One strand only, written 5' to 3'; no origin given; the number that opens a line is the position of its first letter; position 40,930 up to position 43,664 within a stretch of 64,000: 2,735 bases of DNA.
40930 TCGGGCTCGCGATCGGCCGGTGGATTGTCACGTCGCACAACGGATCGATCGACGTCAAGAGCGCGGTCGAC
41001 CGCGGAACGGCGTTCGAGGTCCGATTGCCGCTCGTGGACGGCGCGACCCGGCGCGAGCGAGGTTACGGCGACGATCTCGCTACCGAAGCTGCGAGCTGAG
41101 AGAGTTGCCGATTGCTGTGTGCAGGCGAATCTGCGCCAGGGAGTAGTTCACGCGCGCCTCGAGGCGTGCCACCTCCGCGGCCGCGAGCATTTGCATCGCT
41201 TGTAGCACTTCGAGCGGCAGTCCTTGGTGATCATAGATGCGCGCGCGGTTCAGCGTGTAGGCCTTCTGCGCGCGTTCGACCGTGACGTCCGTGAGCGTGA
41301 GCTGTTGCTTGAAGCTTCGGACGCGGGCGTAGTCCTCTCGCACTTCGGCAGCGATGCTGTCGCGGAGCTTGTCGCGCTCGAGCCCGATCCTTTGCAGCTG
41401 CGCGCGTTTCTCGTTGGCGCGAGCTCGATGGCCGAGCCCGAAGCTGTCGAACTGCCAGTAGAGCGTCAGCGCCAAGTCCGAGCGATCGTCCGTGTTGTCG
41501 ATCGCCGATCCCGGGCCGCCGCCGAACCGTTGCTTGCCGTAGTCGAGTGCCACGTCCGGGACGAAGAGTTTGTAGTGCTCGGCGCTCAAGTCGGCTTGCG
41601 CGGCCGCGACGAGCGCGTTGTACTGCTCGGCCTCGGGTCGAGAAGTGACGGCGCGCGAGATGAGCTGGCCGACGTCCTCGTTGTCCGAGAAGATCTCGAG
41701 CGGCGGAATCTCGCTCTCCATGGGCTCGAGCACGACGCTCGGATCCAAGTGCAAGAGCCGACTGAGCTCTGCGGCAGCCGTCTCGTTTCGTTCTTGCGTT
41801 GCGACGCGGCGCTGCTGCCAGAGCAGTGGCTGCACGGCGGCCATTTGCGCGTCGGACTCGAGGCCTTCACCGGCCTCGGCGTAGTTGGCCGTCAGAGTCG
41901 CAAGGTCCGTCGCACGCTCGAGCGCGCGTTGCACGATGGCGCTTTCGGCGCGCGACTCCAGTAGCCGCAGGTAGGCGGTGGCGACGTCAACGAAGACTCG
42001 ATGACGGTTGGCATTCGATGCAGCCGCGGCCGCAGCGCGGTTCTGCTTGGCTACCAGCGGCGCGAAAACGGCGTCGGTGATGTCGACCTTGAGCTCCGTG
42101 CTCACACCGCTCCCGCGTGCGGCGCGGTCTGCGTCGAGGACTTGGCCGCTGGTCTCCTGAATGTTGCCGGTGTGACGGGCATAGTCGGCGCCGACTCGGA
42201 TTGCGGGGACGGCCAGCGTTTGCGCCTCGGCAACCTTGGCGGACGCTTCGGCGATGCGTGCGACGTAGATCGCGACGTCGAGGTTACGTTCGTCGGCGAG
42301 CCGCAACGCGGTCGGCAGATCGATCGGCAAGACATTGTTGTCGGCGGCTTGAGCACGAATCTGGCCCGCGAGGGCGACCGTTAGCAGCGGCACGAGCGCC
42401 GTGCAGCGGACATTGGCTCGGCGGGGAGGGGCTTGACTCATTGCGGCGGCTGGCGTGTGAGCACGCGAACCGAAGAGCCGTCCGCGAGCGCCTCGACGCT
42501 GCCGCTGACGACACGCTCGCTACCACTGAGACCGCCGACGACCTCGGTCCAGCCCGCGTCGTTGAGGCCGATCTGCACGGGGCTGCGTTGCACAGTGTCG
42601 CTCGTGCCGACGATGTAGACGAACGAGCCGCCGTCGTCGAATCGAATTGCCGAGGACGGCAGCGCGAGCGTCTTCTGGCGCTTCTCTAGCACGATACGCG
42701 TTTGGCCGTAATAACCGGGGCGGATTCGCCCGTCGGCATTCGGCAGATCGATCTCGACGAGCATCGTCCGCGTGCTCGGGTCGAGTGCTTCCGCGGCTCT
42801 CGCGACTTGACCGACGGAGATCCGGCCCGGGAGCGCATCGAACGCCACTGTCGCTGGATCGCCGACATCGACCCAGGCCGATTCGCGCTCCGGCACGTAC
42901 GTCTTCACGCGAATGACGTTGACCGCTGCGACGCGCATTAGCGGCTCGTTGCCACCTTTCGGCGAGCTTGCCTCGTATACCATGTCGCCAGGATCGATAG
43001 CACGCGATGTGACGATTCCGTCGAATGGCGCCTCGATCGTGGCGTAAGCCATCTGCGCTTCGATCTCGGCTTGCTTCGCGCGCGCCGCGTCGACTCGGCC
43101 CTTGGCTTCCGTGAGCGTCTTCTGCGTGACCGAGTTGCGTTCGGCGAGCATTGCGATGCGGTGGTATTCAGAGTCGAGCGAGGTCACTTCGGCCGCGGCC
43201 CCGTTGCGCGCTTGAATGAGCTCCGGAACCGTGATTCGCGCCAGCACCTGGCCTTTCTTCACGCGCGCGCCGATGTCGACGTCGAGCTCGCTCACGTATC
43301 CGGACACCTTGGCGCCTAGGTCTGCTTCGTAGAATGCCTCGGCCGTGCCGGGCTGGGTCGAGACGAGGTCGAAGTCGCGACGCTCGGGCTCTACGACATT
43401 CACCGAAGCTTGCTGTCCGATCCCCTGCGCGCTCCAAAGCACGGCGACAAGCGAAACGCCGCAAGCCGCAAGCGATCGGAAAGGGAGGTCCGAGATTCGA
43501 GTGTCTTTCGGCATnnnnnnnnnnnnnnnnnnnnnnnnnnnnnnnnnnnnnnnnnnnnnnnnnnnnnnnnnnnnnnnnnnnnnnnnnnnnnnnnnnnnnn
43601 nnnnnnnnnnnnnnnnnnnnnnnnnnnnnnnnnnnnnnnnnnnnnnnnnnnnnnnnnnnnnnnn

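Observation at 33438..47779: Copper/silver-type resistance island with an unusual split efflux layout and its own operator motif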

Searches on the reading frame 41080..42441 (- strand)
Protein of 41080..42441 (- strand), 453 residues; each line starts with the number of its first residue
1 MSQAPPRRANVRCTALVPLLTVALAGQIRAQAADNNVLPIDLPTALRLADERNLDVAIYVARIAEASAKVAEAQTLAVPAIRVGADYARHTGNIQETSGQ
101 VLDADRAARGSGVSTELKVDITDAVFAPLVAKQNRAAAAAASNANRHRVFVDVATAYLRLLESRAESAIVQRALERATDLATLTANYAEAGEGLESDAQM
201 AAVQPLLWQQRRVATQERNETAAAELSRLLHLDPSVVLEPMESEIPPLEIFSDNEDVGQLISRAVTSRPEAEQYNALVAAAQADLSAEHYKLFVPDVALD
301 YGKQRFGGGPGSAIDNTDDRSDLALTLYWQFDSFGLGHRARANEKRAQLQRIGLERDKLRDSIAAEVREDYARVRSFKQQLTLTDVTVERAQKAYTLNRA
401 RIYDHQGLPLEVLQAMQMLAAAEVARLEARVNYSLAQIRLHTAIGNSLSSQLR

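Call 4: search_protein_families(library=pfam, proteins=[window:41080-42441:-], max_evalue=0.01)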
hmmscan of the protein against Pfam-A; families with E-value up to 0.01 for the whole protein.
window:41080-42441:- (453 aa): 1 family
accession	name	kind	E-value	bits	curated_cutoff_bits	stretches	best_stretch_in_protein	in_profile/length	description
PF02321.23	OEP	-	4.9e-20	72.6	22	2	259-445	3-187/187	Outer membrane efflux protein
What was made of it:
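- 41080..42441 (-): TolC-family outer-membrane channel, second gene of the adaptor-channel operon. OEP, 72.6 bits (call 4).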

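Call 10: search_protein_families(library=ncbifam, proteins=[window:41080-42441:-], max_evalue=0.001)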
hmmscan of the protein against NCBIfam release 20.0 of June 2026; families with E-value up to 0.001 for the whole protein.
window:41080-42441:- (453 aa): 2 families
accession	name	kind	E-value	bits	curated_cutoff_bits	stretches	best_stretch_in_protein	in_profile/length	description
TIGR01845.1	outer_NodT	subfamily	1.9e-11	43.4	210.05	1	256-450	58-254/460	efflux transporter outer membrane subunit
TIGR01844.1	type_I_sec_TolC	subfamily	2.1e-11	43.5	225.15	1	41-446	4-399/414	TolC family outer membrane protein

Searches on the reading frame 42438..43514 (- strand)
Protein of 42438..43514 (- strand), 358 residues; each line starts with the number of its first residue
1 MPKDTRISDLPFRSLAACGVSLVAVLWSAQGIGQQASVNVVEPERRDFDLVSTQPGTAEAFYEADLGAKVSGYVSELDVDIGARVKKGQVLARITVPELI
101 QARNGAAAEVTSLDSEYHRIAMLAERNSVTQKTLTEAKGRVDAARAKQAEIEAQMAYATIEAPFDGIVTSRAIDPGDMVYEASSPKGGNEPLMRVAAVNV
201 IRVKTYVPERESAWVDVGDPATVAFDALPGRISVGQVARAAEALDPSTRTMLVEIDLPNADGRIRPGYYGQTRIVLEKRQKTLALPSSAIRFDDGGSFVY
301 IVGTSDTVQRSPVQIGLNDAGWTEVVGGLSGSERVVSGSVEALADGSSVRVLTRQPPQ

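Call 4: search_protein_families(library=pfam, proteins=[window:42438-43514:-], max_evalue=0.01)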
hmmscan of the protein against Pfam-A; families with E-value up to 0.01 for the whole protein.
window:42438-43514:- (358 aa): 4 families
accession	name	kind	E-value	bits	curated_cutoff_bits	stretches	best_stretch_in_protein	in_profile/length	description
PF16576.10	HlyD_D23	-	2.7e-30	105.7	30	1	65-269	21-213/214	Barrel-sandwich domain of CusB or HlyD membrane-fusion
PF13437.12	HlyD_3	-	1.9e-15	57.9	22.2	1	159-267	1-106/106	HlyD family secretion protein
PF00364.28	Biotin_lipoyl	-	9.4e-05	22.6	22.1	0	64-94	43-73/73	Biotin-requiring enzyme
PF13533.13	Biotin_lipoyl_2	-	0.00011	22.3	29.8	1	68-95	5-32/32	Biotin-lipoyl like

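Call 10: search_protein_families(library=ncbifam, proteins=[window:42438-43514:-], max_evalue=0.001)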
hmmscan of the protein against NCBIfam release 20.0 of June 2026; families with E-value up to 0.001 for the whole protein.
window:42438-43514:- (358 aa): 21 families
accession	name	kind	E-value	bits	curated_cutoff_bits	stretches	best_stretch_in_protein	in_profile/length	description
TIGR01730.1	RND_mfp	subfamily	8.3e-63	212.3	94.9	1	38-351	1-321/322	efflux RND transporter periplasmic adaptor subunit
TIGR00999.1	8a0102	subfamily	1.4e-27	96.6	319.3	1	82-338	1-265/271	CzcB/NccB family metal efflux transporter periplasmic adaptor subunit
NF008589.1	PRK11556.1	equivalog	1.2e-22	80.4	391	1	50-354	71-390/392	MdtA/MuxA family multidrug efflux RND transporter periplasmic adaptor subunit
NF007132.1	PRK09578.1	equivalog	4.9e-18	65.1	512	2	34-183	36-199/396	MexX/AxyX family multidrug efflux RND transporter periplasmic adaptor subunit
NF045680.1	DiMtlExpIhpB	equivalog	4.2e-15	55.6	450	1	156-335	136-306/326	divalent metal ion exporter adaptor subunit IhpB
NF002939.0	PRK03598.1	equivalog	2e-14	53.5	393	2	130-237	177-277/332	secretion protein HlyD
NF045904.1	RND-peri-MexE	equivalog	1e-13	51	714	1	33-349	36-366/390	multidrug efflux RND transporter periplasmic adaptor subunit MexE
NF033138.2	RND-peri-MexC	equivalog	3.1e-13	49.6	625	2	240-350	259-370/375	MexC family multidrug efflux RND transporter periplasmic adaptor subunit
NF008606.0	PRK11578.1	equivalog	3.8e-12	46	342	1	47-341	45-366/371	macrolide transporter subunit MacA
TIGR00998.1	8a0101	subfamily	1.2e-10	40.9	390.8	1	101-232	150-272/334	EmrA/EmrK family multidrug efflux transporter periplasmic adaptor subunit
TIGR03794.1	NHLM_micro_HlyD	equivalog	1.4e-10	40.7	156.2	1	65-124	60-119/421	NHLP bacteriocin system secretion protein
TIGR01843.1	type_I_hlyD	subfamily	6.1e-10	38.6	208.65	1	101-231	216-339/422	HlyD family type I secretion periplasmic adaptor subunit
NF007303.0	PRK09783.1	subfamily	6.6e-09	34.7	390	1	68-339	133-388/414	copper/silver efflux system membrane fusion protein CusB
NF000272.2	OqxA_adapt_sub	exception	1.3e-08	34.2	835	1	55-338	59-365/391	multidrug efflux RND transporter periplasmic adaptor subunit OqxA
NF038010.1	ABC_adapt_DarC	equivalog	2.7e-07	29.6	450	1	273-340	335-405/417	darobactin export ABC transporter periplasmic adaptor subunit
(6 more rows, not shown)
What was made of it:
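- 42438..43514 (-): RND periplasmic adaptor (MFP). TIGR01730 scores 212 against a cut-off of 94.9; HlyD_D23 also matches (calls 4, 10).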
